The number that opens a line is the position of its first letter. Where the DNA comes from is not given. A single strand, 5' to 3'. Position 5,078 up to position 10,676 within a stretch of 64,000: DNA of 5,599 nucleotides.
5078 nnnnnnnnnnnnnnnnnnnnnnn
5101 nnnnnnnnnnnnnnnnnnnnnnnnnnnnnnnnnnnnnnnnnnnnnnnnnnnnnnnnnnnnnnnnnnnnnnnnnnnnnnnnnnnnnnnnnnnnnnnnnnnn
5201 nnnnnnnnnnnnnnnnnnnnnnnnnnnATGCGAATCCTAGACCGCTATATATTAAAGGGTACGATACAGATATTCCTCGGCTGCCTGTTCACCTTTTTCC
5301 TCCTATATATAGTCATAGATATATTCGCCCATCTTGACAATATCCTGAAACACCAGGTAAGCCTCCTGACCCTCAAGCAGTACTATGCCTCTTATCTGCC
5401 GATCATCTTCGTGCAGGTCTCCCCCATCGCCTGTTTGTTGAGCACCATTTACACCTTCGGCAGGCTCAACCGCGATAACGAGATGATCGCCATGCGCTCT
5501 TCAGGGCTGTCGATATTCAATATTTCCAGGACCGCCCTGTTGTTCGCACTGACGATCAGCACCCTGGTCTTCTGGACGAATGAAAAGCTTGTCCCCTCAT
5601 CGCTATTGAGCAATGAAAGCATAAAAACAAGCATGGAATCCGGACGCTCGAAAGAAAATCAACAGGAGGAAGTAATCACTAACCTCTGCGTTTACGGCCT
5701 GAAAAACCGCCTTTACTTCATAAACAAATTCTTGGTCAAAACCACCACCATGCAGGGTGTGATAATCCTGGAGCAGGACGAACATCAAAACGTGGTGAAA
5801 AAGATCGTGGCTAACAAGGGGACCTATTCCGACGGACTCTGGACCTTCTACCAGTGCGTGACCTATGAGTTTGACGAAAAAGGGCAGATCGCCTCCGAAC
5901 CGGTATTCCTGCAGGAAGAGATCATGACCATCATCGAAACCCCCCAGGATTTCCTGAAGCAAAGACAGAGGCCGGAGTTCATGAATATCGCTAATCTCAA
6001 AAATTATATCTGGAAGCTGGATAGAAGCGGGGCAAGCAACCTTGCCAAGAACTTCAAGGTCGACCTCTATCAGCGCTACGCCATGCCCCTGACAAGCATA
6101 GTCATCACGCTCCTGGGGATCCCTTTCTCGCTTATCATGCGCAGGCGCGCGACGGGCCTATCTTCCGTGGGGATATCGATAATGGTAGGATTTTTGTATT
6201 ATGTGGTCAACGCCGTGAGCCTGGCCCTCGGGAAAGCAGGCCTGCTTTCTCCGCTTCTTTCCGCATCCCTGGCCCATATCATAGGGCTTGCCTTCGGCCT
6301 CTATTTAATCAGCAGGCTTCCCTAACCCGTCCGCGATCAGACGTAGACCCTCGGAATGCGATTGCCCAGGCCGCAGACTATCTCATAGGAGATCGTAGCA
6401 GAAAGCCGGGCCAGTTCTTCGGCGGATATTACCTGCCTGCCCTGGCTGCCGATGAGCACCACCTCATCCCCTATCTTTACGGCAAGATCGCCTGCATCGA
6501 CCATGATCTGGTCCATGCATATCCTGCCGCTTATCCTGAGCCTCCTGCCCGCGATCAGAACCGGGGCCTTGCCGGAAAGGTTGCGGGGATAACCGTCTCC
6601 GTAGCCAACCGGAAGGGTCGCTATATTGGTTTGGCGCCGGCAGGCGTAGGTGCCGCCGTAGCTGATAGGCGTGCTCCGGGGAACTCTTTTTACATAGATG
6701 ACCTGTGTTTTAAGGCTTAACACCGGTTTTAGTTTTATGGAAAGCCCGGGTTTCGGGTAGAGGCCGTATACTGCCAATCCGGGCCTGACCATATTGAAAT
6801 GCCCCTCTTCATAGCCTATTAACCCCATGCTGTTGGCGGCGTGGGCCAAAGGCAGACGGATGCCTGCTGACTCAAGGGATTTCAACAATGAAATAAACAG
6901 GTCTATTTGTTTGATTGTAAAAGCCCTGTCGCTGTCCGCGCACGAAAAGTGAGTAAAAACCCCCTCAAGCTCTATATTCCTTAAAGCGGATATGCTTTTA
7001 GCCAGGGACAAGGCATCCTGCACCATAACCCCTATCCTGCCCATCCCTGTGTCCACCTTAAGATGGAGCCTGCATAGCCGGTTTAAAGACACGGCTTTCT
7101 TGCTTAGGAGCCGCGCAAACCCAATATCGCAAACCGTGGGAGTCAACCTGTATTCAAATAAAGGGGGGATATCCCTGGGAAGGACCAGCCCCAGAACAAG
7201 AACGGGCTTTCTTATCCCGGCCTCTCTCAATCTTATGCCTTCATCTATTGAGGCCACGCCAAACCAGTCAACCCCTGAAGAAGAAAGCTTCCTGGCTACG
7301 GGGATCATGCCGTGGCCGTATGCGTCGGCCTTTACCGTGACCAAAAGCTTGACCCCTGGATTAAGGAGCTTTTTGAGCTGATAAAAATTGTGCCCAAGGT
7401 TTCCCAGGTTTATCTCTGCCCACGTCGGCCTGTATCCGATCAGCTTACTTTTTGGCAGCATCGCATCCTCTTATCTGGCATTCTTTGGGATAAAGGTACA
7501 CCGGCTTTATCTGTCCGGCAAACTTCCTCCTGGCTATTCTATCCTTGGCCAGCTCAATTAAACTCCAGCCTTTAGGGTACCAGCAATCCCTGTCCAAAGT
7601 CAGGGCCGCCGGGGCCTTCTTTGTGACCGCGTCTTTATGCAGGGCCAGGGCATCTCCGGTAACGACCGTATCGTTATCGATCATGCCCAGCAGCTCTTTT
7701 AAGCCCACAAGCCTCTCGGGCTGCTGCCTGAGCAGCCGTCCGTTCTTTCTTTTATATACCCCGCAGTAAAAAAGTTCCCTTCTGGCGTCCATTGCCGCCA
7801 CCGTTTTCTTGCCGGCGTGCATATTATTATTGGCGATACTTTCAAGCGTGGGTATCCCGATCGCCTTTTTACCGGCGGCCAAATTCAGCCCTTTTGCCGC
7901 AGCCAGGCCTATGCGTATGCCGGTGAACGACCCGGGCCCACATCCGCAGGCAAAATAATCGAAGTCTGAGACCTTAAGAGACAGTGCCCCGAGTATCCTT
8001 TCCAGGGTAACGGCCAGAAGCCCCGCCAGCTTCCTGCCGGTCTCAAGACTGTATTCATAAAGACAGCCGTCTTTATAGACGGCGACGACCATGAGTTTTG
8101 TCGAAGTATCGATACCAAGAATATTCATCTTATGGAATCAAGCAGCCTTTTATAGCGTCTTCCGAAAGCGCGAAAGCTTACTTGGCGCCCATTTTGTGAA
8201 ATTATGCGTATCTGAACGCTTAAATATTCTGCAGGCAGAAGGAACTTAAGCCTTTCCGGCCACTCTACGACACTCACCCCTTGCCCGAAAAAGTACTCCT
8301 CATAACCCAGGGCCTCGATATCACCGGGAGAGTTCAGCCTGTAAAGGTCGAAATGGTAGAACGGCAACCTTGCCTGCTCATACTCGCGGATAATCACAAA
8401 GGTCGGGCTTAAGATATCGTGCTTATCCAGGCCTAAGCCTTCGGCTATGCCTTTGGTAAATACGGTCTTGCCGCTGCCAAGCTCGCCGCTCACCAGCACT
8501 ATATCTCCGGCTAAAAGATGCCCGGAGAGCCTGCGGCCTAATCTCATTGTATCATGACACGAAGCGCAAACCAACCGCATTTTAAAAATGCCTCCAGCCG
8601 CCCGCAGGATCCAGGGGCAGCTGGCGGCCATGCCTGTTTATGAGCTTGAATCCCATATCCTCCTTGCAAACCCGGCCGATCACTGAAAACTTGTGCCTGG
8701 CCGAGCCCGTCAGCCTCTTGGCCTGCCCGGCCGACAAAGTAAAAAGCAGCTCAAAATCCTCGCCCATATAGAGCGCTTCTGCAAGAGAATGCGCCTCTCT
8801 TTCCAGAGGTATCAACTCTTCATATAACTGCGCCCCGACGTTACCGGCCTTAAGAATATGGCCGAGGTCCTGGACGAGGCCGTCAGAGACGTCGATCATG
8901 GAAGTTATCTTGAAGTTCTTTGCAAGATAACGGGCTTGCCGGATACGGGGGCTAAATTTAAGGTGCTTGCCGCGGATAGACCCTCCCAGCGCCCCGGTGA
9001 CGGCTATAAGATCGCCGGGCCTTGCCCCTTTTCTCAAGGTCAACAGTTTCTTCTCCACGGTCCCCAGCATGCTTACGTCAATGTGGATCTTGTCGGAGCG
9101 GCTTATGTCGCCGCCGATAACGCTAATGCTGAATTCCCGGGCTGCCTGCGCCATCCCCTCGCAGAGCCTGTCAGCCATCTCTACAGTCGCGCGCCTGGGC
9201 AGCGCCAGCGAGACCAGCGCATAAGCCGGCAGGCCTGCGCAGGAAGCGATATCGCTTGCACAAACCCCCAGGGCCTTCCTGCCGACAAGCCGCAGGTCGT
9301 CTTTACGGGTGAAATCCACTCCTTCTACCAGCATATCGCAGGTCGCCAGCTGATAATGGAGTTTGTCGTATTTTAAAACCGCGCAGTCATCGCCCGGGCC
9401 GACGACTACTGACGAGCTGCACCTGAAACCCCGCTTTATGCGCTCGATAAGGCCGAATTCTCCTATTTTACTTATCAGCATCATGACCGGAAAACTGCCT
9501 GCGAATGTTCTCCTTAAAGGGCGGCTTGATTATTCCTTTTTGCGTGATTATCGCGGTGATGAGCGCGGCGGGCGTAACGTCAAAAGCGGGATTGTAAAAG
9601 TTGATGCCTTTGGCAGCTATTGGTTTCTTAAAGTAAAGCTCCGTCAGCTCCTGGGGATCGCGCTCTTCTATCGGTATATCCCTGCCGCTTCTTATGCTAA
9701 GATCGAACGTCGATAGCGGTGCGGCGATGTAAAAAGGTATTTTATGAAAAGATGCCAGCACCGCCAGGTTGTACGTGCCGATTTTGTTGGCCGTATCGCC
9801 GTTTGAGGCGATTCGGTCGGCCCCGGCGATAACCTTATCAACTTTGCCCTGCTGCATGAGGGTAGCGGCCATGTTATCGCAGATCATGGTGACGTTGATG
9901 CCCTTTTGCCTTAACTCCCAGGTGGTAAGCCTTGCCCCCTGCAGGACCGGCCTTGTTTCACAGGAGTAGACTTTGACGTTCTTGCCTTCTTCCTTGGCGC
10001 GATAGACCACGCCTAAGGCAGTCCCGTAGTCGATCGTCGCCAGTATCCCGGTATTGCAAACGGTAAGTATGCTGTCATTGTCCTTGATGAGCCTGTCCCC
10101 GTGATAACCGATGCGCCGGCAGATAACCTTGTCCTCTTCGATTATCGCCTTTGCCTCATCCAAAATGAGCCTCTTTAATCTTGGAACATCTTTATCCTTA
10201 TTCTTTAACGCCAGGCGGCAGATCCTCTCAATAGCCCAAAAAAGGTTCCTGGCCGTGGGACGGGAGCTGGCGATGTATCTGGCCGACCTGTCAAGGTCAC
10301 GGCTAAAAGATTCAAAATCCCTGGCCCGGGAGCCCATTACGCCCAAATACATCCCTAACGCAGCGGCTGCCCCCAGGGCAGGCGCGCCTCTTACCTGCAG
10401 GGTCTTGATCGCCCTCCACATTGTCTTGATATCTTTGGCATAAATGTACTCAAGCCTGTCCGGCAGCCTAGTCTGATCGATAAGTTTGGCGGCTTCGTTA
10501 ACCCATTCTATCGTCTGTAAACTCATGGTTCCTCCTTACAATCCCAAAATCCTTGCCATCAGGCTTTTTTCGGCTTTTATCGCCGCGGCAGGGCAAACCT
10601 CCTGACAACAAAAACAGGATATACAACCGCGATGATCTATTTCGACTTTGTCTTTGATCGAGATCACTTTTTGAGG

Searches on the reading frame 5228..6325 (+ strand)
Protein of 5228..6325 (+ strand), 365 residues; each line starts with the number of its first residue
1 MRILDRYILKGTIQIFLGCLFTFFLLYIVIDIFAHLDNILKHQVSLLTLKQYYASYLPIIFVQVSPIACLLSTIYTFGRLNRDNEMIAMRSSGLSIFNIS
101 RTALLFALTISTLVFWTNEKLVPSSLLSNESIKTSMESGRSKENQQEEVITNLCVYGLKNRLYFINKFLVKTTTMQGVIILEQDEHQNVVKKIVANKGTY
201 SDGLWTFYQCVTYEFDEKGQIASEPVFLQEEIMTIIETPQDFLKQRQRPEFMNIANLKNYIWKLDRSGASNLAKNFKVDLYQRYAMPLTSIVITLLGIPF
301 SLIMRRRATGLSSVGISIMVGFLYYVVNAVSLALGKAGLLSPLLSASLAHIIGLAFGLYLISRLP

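Call 64: search_protein_families(library=pfam, proteins=[window:5228-6325:+], max_evalue=0.00001)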
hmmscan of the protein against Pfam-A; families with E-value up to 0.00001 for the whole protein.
window:5228-6325:+ (365 aa): 1 family
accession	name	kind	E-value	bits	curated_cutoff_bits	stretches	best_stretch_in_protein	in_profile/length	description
PF03739.19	LptF_LptG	-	9e-81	272.1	27.9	1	6-363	1-353/353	Lipopolysaccharide export system permease LptF/LptG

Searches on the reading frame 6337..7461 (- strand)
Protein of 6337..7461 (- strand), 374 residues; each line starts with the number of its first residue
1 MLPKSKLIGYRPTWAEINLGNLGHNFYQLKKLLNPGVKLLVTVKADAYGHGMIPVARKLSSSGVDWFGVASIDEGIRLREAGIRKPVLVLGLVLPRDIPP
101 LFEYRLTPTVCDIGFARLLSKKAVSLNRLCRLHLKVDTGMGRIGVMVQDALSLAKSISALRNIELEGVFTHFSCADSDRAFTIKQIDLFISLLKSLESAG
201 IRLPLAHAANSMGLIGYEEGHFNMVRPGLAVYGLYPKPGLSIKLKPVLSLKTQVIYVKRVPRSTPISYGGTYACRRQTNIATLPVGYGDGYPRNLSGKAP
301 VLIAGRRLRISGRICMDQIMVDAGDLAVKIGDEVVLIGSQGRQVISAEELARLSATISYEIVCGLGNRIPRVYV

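Call 64: search_protein_families(library=pfam, proteins=[window:6337-7461:-], max_evalue=0.00001)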
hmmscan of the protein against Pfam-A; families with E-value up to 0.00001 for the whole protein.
window:6337-7461:- (374 aa): 2 families
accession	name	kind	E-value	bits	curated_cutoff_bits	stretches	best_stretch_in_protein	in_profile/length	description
PF01168.26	Ala_racemase_N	-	7.4e-69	232.2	24.1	1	17-236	1-220/220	Alanine racemase, N-terminal domain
PF00842.27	Ala_racemase_C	-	2.7e-47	160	25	1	247-373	1-127/127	Alanine racemase, C-terminal domain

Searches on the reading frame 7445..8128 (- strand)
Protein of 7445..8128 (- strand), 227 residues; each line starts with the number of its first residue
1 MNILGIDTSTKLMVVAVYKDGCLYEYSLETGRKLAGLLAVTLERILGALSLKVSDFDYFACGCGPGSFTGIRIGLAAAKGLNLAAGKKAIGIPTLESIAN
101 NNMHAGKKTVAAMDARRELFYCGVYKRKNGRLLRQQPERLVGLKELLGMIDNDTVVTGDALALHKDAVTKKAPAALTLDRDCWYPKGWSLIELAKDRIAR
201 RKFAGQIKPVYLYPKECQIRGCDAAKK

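Call 64: search_protein_families(library=pfam, proteins=[window:7445-8128:-], max_evalue=0.00001)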
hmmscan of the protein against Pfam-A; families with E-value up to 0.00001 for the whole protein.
window:7445-8128:- (227 aa): 1 family
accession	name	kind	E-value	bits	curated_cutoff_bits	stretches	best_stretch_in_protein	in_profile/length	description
PF00814.31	TsaD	-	1.3e-20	74.7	24.8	1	35-151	30-152/264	tRNA N6-adenosine threonylcarbamoyltransferase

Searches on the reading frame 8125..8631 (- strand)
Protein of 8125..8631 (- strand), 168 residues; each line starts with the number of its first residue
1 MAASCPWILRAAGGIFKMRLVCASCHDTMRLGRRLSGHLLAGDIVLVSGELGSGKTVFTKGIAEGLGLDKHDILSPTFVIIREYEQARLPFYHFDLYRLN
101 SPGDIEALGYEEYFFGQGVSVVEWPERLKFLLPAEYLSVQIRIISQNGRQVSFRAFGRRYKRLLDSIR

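Call 64: search_protein_families(library=pfam, proteins=[window:8125-8631:-], max_evalue=0.00001)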
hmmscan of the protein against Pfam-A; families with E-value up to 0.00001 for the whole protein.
window:8125-8631:- (168 aa): 1 family
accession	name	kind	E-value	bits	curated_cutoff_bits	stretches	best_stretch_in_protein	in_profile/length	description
PF02367.23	TsaE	-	6e-38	130.1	26.6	1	24-150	3-127/128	Threonylcarbamoyl adenosine biosynthesis protein TsaE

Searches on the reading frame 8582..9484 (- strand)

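Call 64: search_protein_families(library=pfam, proteins=[window:8582-9484:-], max_evalue=0.00001)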
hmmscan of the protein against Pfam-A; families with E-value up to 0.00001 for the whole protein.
window:8582-9484:- (300 aa): 2 families
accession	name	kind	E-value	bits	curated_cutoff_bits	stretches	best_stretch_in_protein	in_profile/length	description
PF00586.29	AIRS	-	9.1e-24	84.5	24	1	31-143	1-112/112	AIR synthase related protein, N-terminal domain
PF02769.27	AIRS_C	-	8.8e-11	42.6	23.1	1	169-276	36-149/156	AIR synthase related protein, C-terminal domain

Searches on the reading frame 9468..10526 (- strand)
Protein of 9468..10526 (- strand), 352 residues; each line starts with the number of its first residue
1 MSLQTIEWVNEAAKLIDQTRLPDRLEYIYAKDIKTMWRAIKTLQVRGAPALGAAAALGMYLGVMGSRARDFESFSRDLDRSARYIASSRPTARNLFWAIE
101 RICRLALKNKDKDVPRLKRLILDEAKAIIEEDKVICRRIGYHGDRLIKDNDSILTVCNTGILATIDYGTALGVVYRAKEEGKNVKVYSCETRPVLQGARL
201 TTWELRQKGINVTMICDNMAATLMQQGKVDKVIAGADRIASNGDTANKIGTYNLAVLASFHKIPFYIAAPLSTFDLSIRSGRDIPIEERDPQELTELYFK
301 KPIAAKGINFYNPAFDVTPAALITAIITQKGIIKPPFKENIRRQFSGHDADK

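Call 64: search_protein_families(library=pfam, proteins=[window:9468-10526:-], max_evalue=0.00001)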
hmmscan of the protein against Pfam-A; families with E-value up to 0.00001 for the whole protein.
window:9468-10526:- (352 aa): 1 family
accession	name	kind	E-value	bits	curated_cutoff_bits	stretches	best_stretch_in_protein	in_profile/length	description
PF01008.23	IF-2B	-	1.1e-86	291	22.4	1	44-335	1-280/280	Initiation factor 2 subunit family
